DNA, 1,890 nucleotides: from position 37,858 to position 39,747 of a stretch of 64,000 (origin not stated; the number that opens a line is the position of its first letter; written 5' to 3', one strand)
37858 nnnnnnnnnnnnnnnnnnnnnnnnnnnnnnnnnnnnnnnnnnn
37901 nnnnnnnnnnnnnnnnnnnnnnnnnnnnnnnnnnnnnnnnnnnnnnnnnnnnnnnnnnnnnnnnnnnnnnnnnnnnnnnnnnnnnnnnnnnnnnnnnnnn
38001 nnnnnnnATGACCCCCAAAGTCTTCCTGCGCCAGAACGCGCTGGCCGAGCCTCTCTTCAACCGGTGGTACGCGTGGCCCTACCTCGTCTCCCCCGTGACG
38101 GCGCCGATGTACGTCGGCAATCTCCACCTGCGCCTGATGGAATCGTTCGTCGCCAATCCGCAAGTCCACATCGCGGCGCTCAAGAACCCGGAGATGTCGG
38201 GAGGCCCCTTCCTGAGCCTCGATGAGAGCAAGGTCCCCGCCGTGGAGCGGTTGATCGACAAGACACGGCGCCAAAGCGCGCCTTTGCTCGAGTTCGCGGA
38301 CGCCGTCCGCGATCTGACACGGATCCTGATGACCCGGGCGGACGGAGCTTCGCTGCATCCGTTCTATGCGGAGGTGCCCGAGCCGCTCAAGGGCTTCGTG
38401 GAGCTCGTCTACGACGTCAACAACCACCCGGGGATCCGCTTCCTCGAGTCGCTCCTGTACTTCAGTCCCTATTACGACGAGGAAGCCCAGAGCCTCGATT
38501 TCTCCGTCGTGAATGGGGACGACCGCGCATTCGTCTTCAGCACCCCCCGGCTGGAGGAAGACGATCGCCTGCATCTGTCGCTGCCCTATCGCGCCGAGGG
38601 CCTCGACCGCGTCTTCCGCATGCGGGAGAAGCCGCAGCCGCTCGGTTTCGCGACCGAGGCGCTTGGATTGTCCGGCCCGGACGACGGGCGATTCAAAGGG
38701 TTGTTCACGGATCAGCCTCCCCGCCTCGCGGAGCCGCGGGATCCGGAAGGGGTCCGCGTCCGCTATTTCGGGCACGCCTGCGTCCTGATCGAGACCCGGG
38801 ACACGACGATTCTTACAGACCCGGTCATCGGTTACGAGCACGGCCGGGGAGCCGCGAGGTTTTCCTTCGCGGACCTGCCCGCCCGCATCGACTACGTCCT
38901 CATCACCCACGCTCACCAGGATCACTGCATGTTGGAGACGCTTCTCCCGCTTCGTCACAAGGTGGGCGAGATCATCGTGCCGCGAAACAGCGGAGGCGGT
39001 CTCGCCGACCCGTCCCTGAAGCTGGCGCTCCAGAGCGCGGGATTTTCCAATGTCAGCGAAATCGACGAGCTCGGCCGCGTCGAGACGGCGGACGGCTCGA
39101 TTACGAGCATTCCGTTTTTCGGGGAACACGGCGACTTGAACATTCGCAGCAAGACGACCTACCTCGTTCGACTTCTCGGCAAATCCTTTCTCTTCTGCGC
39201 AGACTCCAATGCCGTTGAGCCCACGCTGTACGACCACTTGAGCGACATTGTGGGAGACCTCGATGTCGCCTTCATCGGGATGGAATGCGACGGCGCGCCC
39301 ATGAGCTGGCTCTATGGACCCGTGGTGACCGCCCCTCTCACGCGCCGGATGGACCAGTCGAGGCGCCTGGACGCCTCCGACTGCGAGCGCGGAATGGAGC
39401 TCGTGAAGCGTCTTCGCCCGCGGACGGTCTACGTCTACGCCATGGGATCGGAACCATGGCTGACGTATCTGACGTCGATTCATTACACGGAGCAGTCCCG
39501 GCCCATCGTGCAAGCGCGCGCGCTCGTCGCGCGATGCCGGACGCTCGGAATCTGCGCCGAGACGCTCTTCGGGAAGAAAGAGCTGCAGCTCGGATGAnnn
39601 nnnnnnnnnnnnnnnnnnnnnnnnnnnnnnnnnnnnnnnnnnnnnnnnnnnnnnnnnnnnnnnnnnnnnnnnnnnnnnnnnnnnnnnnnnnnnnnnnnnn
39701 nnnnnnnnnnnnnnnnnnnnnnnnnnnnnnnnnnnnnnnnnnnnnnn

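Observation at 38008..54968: Uncharacterised hybrid NRPS-PKS assembly line: aminoacyl loader, reduction-free PKS module, in-line transaminase, two NRPS modules, TE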

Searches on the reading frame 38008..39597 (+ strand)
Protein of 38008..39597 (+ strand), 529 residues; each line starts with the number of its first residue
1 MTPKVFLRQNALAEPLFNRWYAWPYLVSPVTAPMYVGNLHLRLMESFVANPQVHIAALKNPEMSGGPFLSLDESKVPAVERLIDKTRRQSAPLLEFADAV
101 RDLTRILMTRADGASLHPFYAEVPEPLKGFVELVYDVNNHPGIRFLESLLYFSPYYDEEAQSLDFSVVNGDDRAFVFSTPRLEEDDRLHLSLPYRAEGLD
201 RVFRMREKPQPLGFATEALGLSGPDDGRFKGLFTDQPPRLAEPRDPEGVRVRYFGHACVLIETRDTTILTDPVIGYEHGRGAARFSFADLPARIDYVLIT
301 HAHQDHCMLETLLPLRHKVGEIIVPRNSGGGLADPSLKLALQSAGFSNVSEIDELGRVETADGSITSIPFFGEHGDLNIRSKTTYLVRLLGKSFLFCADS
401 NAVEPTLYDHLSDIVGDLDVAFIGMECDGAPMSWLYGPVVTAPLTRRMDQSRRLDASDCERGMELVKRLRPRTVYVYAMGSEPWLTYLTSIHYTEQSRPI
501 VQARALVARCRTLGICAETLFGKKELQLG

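Call 4: search_protein_families(library=pfam, proteins=[window:38008-39597:+], max_evalue=0.001)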
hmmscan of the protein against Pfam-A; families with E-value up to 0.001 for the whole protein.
window:38008-39597:+ (529 aa): 4 families
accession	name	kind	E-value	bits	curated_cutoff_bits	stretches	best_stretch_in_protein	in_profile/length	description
PF18456.6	CmlA_N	-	3e-85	285.7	25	1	7-237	2-232/232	Diiron non-heme beta-hydroxylase N-terminal domain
PF12706.13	Lactamase_B_2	-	2.1e-15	57.3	27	1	266-426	1-165/200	Beta-lactamase superfamily domain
PF13483.12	Lactamase_B_3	-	3.6e-13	50.2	24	1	250-395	1-106/160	Beta-lactamase superfamily domain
PF00753.33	Lactamase_B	-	2.4e-09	37.9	22.7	1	255-340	5-90/196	Metallo-beta-lactamase superfamily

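Call 27: search_solved_structures(query=window:38008-39597:+, show_alignments=1)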
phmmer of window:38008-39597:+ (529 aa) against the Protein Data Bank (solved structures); distinct sequences matched with E-value up to 0.001: 6.
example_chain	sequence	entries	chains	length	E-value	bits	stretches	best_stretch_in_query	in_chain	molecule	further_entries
8a90_A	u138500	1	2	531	1.4e-145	489.2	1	3-524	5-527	Non-heme diiron monooxygenase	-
4jo0_A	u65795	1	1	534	2.2e-121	409.4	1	6-527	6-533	CmlA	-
5kik_A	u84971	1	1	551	2.5e-121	409.2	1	6-527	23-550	CmlA protein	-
5kil_A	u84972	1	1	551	6.7e-121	407.8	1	6-527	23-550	CmlA protein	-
4qn9_A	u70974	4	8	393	7.5e-05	24.9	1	243-321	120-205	N-acyl-phosphatidylethanolamine-hydrolyzing phospholipase D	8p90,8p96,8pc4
3x2z_A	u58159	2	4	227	0.00016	23.8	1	248-307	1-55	UPF0173 metal-dependent hydrolase TM_1162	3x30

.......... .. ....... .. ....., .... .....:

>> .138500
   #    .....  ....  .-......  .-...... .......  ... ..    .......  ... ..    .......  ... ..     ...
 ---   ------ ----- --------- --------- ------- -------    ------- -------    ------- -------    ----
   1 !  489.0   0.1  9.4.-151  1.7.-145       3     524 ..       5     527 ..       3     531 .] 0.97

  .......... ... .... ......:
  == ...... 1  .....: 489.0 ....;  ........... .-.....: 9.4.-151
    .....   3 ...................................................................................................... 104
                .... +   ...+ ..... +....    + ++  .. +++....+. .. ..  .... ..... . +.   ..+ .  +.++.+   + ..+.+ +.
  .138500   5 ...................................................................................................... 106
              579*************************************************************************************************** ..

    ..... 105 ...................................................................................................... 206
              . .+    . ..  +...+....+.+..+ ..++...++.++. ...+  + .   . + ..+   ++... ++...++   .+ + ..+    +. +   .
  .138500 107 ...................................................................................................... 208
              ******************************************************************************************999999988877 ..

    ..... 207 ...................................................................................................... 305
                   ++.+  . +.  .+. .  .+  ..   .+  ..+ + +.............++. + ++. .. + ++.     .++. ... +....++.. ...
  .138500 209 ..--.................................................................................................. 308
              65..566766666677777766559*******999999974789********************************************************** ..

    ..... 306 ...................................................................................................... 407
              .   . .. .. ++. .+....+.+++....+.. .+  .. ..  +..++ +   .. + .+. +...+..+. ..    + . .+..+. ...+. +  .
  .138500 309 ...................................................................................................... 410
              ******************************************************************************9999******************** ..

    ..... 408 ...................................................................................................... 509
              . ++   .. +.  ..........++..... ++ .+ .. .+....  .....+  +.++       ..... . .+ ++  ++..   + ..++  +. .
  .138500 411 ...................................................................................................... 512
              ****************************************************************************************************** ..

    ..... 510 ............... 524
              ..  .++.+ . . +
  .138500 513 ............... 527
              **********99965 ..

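Call 35: search_protein_families(library=ncbifam, proteins=[window:38008-39597:+], max_evalue=0.01)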
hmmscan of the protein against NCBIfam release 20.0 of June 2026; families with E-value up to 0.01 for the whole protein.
window:38008-39597:+ (529 aa): 3 families
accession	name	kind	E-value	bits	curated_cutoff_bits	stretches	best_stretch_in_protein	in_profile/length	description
NF001911.0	PRK00685.1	equivalog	5e-09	36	144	1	250-307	2-54/228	metal-dependent hydrolase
TIGR03675.1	arCOG00543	equivalog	5.7e-05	21.5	580.2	1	254-315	186-247/631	beta-CASP ribonuclease aCPSF1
NF045584.1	cas14_MBL_CASP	equivalog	0.00016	20.2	800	1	257-322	15-79/612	type VII CRISPR-associated protein Cas14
